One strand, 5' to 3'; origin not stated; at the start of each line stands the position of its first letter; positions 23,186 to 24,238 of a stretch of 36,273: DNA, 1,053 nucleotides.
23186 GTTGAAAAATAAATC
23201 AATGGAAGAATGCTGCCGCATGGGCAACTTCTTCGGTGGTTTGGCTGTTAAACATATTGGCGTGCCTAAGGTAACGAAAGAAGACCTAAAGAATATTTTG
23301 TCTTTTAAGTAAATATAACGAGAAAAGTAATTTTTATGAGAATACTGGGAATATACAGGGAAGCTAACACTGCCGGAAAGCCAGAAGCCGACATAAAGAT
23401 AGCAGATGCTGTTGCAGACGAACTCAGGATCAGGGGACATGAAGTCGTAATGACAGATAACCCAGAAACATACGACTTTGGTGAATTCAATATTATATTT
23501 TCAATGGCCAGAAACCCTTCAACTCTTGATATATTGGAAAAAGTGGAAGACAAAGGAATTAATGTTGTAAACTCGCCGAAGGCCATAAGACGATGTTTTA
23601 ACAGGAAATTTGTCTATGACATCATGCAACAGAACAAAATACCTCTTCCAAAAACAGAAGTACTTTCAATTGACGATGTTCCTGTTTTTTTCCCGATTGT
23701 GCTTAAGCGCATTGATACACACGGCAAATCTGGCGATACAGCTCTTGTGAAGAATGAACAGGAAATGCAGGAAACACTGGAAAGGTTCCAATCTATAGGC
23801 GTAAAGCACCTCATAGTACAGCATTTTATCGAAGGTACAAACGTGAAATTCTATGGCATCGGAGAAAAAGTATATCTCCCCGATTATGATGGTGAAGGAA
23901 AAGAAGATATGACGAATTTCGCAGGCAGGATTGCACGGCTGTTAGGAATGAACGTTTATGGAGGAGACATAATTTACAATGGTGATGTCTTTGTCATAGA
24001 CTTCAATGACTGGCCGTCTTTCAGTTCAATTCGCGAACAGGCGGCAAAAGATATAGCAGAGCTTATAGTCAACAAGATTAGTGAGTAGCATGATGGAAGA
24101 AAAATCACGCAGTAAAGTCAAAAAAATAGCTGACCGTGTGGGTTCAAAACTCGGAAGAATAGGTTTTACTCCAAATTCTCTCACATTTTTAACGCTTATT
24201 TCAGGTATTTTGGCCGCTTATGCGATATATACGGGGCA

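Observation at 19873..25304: Six-gene inositol operon with an enzyme set that fits no described archaeal inositol pathway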

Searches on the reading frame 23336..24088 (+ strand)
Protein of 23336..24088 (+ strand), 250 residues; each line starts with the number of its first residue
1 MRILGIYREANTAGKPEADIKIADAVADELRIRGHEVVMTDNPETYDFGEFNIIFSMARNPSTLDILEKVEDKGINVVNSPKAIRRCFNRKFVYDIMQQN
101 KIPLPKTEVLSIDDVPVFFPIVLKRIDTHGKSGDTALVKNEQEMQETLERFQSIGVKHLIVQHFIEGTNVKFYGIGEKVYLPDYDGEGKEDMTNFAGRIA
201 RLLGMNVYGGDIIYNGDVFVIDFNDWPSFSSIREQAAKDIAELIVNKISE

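Call 3: search_protein_families(library=pfam, proteins=[window:23336-24088:+], max_evalue=0.01)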
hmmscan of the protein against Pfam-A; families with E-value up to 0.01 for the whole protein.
window:23336-24088:+ (250 aa): 1 family
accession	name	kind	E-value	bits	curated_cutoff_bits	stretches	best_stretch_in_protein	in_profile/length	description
PF02655.19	ATP-grasp_3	-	0.0007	20.2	23.2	0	92-171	6-75/160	ATP-grasp domain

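Call 4: search_protein_families(library=ncbifam, proteins=[window:23336-24088:+], max_evalue=0.01)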
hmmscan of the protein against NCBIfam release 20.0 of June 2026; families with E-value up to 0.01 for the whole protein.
window:23336-24088:+ (250 aa): 9 families
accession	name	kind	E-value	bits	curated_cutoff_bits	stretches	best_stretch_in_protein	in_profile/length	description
TIGR00768.1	rimK_fam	subfamily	2.2e-17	63.3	143.4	2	59-179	57-187/276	RimK family alpha-L-glutamate ligase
NF040720.1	MptN_Meth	equivalog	1.2e-12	47.5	350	1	64-179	76-199/291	tetrahydromethanopterin:alpha-L-glutamate ligase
TIGR02144.1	LysX_arch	equivalog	5.7e-08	32.2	275.6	1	63-178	61-186/281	lysine biosynthesis protein LysX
NF002563.0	PRK02186.1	subfamily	3.9e-07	28.7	625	1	80-169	98-192/890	argininosuccinate lyase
TIGR01380.1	glut_syn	equivalog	7.9e-07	28.4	299.05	1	65-166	99-201/312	glutathione synthase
NF003573.0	PRK05246.1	equivalog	5.6e-06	25.4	272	1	65-167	100-203/316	glutathione synthase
TIGR04356.1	grasp_GAK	hypoth_equivalog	0.00014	21.1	300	1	63-167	73-180/287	GAK system ATP-grasp enzyme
TIGR04443.1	F420_CofF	equivalog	0.00038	19.6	300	1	65-173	68-180/283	coenzyme gamma-F420-2:alpha-L-glutamate ligase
TIGR02068.2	cya_phycin_syn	equivalog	0.0048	14.9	850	0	89-179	213-308/862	cyanophycin synthetase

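Call 8: search_solved_structures(query=window:23336-24088:+, max_evalue=1, show_alignments=2)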
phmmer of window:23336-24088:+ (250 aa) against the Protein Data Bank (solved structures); distinct sequences matched with E-value up to 1: 6.
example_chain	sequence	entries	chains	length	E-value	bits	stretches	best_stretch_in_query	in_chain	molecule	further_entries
7qyr_A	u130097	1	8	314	1.3e-07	34.5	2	196-247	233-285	Probable alpha-L-glutamate ligase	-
7qys_A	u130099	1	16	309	0.00059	22.5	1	196-247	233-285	Probable alpha-L-glutamate ligase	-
3vpb_A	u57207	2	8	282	0.081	15.5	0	70-178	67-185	Putative acetylornithine deacetylase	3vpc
1glv_A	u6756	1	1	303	0.11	15.1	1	66-167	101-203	GLUTATHIONE SYNTHASE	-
1gsa_A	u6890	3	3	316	0.28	13.8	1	66-165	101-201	GLUTATHIONE SYNTHETASE | GLUTATHIONE BIOSYNTHETIC LIGASE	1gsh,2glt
7wac_A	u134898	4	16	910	0.8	12.3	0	118-177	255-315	Cyanophycin synthase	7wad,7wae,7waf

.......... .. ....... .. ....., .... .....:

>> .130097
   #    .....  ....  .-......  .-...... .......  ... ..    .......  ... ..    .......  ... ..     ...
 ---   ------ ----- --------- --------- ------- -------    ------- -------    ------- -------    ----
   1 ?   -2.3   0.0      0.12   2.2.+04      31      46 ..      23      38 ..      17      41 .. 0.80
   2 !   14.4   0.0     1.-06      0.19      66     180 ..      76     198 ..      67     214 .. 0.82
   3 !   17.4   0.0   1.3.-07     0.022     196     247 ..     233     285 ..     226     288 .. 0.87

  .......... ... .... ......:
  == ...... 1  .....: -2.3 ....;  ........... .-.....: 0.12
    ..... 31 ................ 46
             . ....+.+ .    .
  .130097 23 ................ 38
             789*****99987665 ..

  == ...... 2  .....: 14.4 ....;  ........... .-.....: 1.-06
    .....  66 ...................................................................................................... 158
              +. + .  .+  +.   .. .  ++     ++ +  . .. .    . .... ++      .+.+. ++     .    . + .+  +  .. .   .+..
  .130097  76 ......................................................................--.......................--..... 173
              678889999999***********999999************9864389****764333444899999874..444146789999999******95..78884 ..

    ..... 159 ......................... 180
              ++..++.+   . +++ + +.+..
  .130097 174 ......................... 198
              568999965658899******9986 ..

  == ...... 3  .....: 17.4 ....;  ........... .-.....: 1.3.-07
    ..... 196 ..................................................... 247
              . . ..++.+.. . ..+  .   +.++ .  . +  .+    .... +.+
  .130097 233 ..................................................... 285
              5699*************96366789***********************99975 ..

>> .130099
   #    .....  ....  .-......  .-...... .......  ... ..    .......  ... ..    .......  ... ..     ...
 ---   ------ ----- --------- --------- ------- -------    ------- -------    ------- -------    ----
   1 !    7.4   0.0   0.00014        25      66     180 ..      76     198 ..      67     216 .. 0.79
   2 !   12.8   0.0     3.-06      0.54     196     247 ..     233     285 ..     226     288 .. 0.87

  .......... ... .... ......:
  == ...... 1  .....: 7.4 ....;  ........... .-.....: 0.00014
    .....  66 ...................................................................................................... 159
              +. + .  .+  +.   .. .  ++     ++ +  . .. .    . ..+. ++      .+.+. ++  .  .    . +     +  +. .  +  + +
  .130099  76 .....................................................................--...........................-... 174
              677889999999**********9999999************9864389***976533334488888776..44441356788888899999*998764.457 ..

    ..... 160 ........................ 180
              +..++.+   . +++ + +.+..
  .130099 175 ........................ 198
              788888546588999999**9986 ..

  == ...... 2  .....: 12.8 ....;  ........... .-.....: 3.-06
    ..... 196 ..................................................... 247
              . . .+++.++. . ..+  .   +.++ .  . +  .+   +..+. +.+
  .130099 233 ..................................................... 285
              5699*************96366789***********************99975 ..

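Call 10: find_homologous_proteins(query=window:23336-24088:+, max_evalue=0.001)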
Query window:23336-24088:+ (250 aa): 155 proteins with E <= 0.001 among 775 candidates; the best 120 are listed.
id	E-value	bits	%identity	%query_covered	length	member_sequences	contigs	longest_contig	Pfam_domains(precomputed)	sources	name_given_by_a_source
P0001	1.9e-91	324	59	100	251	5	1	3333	PF08443.17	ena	-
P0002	2.3e-90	320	59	97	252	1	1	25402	-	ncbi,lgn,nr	ncbi:MAG: hypothetical protein HYW25_02875 [Candidatus Aenigmarchaeota archaeon]|nr:hypothetical pro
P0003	5.0e-62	227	44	100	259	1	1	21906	-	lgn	-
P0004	2.6e-61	225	45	99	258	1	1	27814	-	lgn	-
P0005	3.4e-49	185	41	99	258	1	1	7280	-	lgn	-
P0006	4.5e-34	136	35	95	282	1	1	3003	-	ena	-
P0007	8.3e-33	132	34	98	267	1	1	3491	-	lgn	-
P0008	1.1e-32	131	36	97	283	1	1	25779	-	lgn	-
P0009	1.6e-29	121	33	98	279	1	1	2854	-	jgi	jgi:glutathione synthase/RimK-type ligase-like ATP-grasp enzyme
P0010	4.8e-29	120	33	96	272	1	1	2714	-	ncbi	-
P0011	2.0e-28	117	35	79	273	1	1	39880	-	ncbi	-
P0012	4.4e-28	116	33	98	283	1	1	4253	-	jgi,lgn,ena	-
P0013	5.1e-28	116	33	98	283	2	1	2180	-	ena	-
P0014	5.8e-28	116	33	98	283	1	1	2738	-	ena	-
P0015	7.9e-28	116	34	82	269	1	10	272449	-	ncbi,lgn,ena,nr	ncbi:MAG: hypothetical protein IJV36_05295 [Prevotella sp.]|nr:hypothetical protein [Prevotella sp.]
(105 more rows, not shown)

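Call 11: find_encoding_contigs(protein=P0002, flank=8000, max_places=3)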
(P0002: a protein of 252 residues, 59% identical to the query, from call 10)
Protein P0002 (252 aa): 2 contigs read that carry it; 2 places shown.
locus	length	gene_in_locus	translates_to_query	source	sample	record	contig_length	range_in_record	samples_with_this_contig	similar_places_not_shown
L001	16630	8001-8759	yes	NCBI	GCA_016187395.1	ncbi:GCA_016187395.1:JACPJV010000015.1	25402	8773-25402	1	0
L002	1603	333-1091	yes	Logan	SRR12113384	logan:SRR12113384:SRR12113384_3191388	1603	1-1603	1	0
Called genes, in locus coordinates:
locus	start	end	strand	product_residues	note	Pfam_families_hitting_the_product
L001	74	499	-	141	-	-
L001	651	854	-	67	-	-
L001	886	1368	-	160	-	-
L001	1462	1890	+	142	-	-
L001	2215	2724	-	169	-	-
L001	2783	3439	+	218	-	-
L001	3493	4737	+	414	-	PF13506:Glyco_transf_21, PF00535:Glycos_transf_2, PF10111:Glyco_tranf_2_2 (faint), PF13641:Glyco_tranf_2_3, PF13632:Glyco_trans_2_3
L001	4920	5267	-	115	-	PF01981:PTH2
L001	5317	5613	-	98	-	PF03551:PadR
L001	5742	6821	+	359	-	PF01658:Inos-1-P_synth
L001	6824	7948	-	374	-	PF07690:MFS_1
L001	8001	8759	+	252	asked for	-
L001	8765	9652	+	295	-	-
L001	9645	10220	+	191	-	PF01066:CDP-OH_P_transf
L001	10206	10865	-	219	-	PF02811:PHP, PF13263:PHP_C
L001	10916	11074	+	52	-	-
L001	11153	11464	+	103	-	-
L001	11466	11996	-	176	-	-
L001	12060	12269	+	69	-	PF15919:HicB_lk_antitox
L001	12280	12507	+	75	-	PF07927:HicA_toxin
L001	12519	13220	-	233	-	PF01738:DLH, PF12146:Hydrolase_4 (faint)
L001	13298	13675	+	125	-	PF13459:Fer4_15 (weak)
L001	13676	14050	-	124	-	-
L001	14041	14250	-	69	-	-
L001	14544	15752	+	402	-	PF01425:Amidase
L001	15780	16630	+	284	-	PF02350:Epimerase_2 (weak)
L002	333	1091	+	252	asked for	-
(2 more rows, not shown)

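Call 12: find_encoding_contigs(protein=P0003, flank=8000, max_places=3)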
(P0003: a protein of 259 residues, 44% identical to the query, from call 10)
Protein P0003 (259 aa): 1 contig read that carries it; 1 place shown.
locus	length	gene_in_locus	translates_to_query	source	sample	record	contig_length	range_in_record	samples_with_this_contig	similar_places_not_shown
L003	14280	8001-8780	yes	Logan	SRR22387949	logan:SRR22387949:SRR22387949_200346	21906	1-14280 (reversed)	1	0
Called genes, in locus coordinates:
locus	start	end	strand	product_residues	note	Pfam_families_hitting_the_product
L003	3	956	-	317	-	-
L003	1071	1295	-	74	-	-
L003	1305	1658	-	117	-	-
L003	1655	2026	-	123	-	-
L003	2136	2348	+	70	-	PF15919:HicB_lk_antitox (weak)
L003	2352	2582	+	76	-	PF07927:HicA_toxin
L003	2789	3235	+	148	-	-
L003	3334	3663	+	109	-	PF01329:Pterin_4a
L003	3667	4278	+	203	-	PF00535:Glycos_transf_2, PF10111:Glyco_tranf_2_2, PF13641:Glyco_tranf_2_3 (weak)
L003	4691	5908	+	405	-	PF00924:MS_channel_2nd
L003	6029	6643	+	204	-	PF12802:MarR_2 (faint), PF01909:NTP_transf_2 (weak), PF18765:Polbeta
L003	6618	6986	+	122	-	-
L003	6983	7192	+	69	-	-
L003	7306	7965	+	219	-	PF01914:MarC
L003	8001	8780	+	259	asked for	-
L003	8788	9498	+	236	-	PF00702:Hydrolase, PF12710:HAD, PF13419:HAD_2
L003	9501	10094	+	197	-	PF01066:CDP-OH_P_transf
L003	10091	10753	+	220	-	PF02811:PHP, PF13263:PHP_C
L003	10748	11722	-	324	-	PF00924:MS_channel_2nd, PF21082:MS_channel_3rd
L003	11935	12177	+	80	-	-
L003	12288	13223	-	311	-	PF13793:Pribosyltran_N, PF00156:Pribosyltran, PF14572:Pribosyl_synth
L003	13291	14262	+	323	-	PF02729:OTCace_N, PF00185:OTCace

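Call 13: find_encoding_contigs(protein=P0015, flank=8000, max_places=3)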
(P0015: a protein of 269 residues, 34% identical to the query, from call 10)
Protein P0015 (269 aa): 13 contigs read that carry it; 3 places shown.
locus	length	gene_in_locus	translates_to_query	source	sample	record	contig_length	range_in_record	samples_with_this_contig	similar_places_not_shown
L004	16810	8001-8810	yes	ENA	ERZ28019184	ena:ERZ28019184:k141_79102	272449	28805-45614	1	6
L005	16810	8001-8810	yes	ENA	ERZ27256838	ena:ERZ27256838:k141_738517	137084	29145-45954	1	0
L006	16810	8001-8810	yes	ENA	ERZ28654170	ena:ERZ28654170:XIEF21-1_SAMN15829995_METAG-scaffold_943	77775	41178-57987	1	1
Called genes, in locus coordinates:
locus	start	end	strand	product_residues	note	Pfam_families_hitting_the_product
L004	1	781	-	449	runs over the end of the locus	PF02844:GARS_N, PF01071:GARS_A, PF02843:GARS_C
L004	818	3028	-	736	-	PF00930:DPPIV_N, PF07676:PD40 (faint), PF26549:Tricorn_N (weak), PF02129:Peptidase_S15 (faint), PF00326:Peptidase_S9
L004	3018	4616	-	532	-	PF22020:RlmL_1st, PF02926:THUMP, PF01170:UPF0020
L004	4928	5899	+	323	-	-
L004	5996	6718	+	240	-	PF10988:DUF2807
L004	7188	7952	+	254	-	PF00483:NTP_transferase, PF12804:NTP_transf_3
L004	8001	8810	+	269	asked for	-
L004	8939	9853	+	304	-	PF01066:CDP-OH_P_transf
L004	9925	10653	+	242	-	PF00702:Hydrolase, PF13419:HAD_2, PF13242:Hydrolase_like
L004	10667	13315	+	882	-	PF13715:CarbopepD_reg_2, PF18939:DUF5686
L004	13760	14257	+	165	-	PF04542:Sigma70_r2 (weak), PF08281:Sigma70_r4_2, PF04545:Sigma70_r4 (weak)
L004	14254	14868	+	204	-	-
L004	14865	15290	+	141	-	-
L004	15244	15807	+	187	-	-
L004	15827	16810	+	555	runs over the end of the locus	-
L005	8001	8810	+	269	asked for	-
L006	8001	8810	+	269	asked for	-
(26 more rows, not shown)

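Call 17: find_encoding_contigs(protein=P0004, flank=8000, max_places=2)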
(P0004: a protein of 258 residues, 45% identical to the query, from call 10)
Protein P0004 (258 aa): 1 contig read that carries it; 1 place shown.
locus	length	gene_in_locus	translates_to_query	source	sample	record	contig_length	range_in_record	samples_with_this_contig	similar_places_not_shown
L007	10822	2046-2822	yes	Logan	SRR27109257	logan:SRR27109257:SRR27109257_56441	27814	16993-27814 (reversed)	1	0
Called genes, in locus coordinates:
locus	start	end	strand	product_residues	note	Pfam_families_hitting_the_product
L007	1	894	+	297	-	?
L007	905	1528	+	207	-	PF01066:CDP-OH_P_transf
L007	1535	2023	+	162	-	-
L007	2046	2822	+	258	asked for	-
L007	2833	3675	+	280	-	-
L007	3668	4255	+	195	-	PF01066:CDP-OH_P_transf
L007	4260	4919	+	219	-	PF00702:Hydrolase, PF13419:HAD_2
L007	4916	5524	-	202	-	PF02811:PHP, PF13263:PHP_C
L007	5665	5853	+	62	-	PF15919:HicB_lk_antitox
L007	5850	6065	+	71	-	PF07927:HicA_toxin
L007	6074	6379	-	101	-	PF01096:Zn_ribbon_TFIIS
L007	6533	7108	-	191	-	PF04893:Yip1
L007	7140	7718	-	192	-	PF04893:Yip1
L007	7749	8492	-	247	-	PF01336:tRNA_anti-codon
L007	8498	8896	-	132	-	-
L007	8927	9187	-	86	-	-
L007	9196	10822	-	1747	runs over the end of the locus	PF17207:MCM_OB, PF00493:MCM, PF14890:Intein_splicing, PF14528:LAGLIDADG_3, PF00493:MCM, PF14890:Intein_splicing, PF14528:LAGLIDADG_3, PF00493:MCM, +2 more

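Call 18: find_encoding_contigs(protein=P0008, flank=8000, max_places=2)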
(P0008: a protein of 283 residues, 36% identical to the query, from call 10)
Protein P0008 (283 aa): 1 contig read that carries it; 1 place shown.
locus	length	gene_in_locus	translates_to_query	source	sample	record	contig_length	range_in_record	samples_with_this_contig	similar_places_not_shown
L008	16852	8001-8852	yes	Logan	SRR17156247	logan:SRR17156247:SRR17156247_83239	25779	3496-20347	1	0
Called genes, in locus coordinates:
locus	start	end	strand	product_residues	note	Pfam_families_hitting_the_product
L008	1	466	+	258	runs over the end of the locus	-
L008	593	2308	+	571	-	PF06826:Asp-Al_Ex, PF02080:TrkA_C (weak), PF06826:Asp-Al_Ex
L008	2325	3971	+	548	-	PF00155:Aminotran_1_2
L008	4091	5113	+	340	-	PF21016:RlmN_N, PF04055:Radical_SAM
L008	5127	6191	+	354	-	PF16125:DUF4837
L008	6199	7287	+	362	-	PF04166:PdxA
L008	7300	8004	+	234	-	PF00483:NTP_transferase, PF12804:NTP_transf_3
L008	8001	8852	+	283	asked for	-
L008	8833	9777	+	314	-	PF01066:CDP-OH_P_transf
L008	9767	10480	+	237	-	PF00702:Hydrolase, PF13419:HAD_2, PF13242:Hydrolase_like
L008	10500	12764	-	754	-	PF05140:ResB, PF01578:Cytochrom_C_asm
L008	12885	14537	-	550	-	PF00034:Cytochrom_C (faint), PF06537:DHOR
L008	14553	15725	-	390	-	PF09375:Peptidase_M75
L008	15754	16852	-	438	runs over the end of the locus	-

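Call 19: find_encoding_contigs(protein=P0011, flank=8000, max_places=2)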
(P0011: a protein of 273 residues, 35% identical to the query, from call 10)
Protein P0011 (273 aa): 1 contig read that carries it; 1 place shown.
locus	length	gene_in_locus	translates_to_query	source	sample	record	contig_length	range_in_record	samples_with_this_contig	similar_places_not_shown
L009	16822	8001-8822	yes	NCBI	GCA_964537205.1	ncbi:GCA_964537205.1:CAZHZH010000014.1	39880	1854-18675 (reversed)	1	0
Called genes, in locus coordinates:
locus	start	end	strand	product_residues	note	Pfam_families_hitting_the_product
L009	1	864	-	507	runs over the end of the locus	PF00817:IMS, PF11799:IMS_C (faint)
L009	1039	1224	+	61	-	PF14056:DUF4250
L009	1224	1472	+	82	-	-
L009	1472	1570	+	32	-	-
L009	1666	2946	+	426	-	PF00464:SHMT, PF00155:Aminotran_1_2 (weak)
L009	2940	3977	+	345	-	PF21016:RlmN_N, PF04055:Radical_SAM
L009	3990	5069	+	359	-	PF16125:DUF4837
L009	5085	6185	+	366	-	PF04166:PdxA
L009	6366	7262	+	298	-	PF03706:LPG_synthase_TM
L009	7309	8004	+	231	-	PF00483:NTP_transferase, PF12804:NTP_transf_3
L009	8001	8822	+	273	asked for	-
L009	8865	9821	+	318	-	PF01066:CDP-OH_P_transf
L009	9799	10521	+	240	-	PF00702:Hydrolase, PF13419:HAD_2, PF13242:Hydrolase_like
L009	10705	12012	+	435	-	PF07994:NAD_binding_5, PF01658:Inos-1-P_synth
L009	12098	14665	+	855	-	PF13620:CarboxypepD_reg, PF13715:CarbopepD_reg_2, PF18939:DUF5686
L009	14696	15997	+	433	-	PF13428:TPR_14 (faint), PF14559:TPR_19 (faint)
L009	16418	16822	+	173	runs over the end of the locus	-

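Call 24: search_solved_structures(query=A1, max_evalue=1, show_alignments=0)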
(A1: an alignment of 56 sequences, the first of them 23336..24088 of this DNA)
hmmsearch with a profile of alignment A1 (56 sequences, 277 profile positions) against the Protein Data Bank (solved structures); distinct sequences matched with E-value up to 1: 32.
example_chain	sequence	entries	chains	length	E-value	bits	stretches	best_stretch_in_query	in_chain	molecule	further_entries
7drm_A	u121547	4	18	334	2e-07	33.7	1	60-251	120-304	ATP-grasp domain-containing protein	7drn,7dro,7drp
7qyr_A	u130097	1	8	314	3.7e-05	26.3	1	68-275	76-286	Probable alpha-L-glutamate ligase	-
1z2n_X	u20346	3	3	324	0.00058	22.4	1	195-256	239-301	inositol 1,3,4-trisphosphate 5/6-kinase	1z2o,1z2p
7qys_A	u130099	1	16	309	0.00093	21.7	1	68-274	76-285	Probable alpha-L-glutamate ligase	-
5zct_A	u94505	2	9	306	0.0013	21.2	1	68-273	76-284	Ribosomal protein S6--L-glutamate ligase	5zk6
4iwx_A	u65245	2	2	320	0.0015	21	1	68-273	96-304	Ribosomal protein S6 modification protein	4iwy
7pup_A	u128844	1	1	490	0.0021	20.5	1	213-263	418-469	Inositol 1,3,4-trisphosphate 5/6-kinase 4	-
3vpb_A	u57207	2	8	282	0.0033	19.9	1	65-272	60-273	Putative acetylornithine deacetylase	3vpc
2odt_X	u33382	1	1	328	0.0053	19.2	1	211-259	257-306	Inositol-tetrakisphosphate 1-kinase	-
13lz_A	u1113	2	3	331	0.0054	19.2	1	211-259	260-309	Inositol-tetrakisphosphate 1-kinase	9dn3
2q7d_A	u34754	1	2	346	0.0058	19.1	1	211-259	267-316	Inositol-tetrakisphosphate 1-kinase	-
2qb5_A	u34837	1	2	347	0.0058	19.1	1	211-259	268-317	Inositol-tetrakisphosphate 1-kinase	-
3vot_A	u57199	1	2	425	0.01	18.3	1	85-162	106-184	L-amino acid ligase, BL00235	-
1glv_A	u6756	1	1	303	0.012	18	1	68-133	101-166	GLUTATHIONE SYNTHASE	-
1gsa_A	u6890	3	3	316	0.013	17.9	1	68-133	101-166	GLUTATHIONE SYNTHETASE | GLUTATHIONE BIOSYNTHETIC LIGASE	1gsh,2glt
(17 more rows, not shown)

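Call 30: search_protein_families(library=pfam, proteins=[L001:8765-9652:+, L007:2833-3675:+, L007:1535-2023:+, L004:7188-7952:+, L004:8939-9853:+], max_evalue=1)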
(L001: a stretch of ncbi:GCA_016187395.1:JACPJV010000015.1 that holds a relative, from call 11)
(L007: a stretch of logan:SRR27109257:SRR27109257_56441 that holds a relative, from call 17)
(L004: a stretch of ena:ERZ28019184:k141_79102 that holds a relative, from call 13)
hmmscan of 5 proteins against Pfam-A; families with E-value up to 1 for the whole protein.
L001:8765-9652:+ (295 aa): 3 families
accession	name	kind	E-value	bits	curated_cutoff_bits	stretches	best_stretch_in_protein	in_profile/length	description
PF17562.7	Styelin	-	0.059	14.2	27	1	96-130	21-55/59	Styelin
PF20063.5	DUF6462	-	0.18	12.5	27.1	1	64-93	10-39/51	Family of unknown function (DUF6462)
PF02697.20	VAPB_antitox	-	0.26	12.5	27.9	1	66-87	5-26/69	Putative antitoxin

L007:2833-3675:+ (280 aa): 1 family
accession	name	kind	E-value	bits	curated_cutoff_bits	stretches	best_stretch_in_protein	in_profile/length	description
PF07044.18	DUF1329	-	0.04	13.6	23.1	1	52-104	294-346/368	Protein of unknown function (DUF1329)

L007:1535-2023:+ (162 aa): 0 families

L004:7188-7952:+ (254 aa): 3 families
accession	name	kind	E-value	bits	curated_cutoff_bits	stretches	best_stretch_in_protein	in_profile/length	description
PF00483.29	NTP_transferase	-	1.3e-12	48.3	21.2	1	5-249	4-244/245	Nucleotidyl transferase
PF12804.13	NTP_transf_3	-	5.3e-10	40.1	27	1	4-121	2-104/160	MobA-like NTP transferase domain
PF01128.25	IspD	-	0.0038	17.4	27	1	4-60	4-59/221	2-C-methyl-D-erythritol 4-phosphate cytidylyltransferase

L004:8939-9853:+ (304 aa): 3 families
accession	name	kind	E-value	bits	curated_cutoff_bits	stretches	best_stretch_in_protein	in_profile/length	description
PF01066.26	CDP-OH_P_transf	-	2.4e-11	44.7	22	1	43-123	3-81/152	CDP-alcohol phosphatidyltransferase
PF04403.18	PqiA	-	0.054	13.8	23.8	1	68-126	6-64/156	Paraquat-inducible protein A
PF13567.11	DUF4131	-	0.15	12.1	31.6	0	29-67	15-52/165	Domain of unknown function (DUF4131)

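Call 35: predict_structure(alignment_id=A1)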
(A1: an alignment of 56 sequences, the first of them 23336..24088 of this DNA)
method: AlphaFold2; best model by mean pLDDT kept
length: 250 residues; sequences in the alignment: 56
mean_pLDDT: 95.9   pTM: 0.90
mean pLDDT of the five models: 95.9, 95.7, 95.7, 95.6, 95.4
residues with pLDDT >= 90: 232; 70-90: 15; 50-70: 3; < 50: 0
segments of 3 or more residues with pLDDT < 50: none
pLDDT, mean of each block of 10 residues (from residue 1): 95 79 98 98 97 97 97 98 95 97 98 98 91 93 98 97 98 98 97 98 98 98 94 98 95
secondary structure, 60 per line:
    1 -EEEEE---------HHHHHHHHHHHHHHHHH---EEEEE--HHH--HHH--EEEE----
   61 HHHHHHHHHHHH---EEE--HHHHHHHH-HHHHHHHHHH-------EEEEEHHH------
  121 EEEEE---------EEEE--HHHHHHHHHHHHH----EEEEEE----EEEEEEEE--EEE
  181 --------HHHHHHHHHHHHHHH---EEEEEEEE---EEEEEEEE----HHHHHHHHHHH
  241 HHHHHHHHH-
elements in order: E2-6 H16-32 E36-40 E53-56 H61-72 E76-78 H81-88 H90-99 E107-111 E121-125 E135-138 H141-153 E158-163 E168-175 E178-180 H189-203 E207-214 E218-225 H230-249
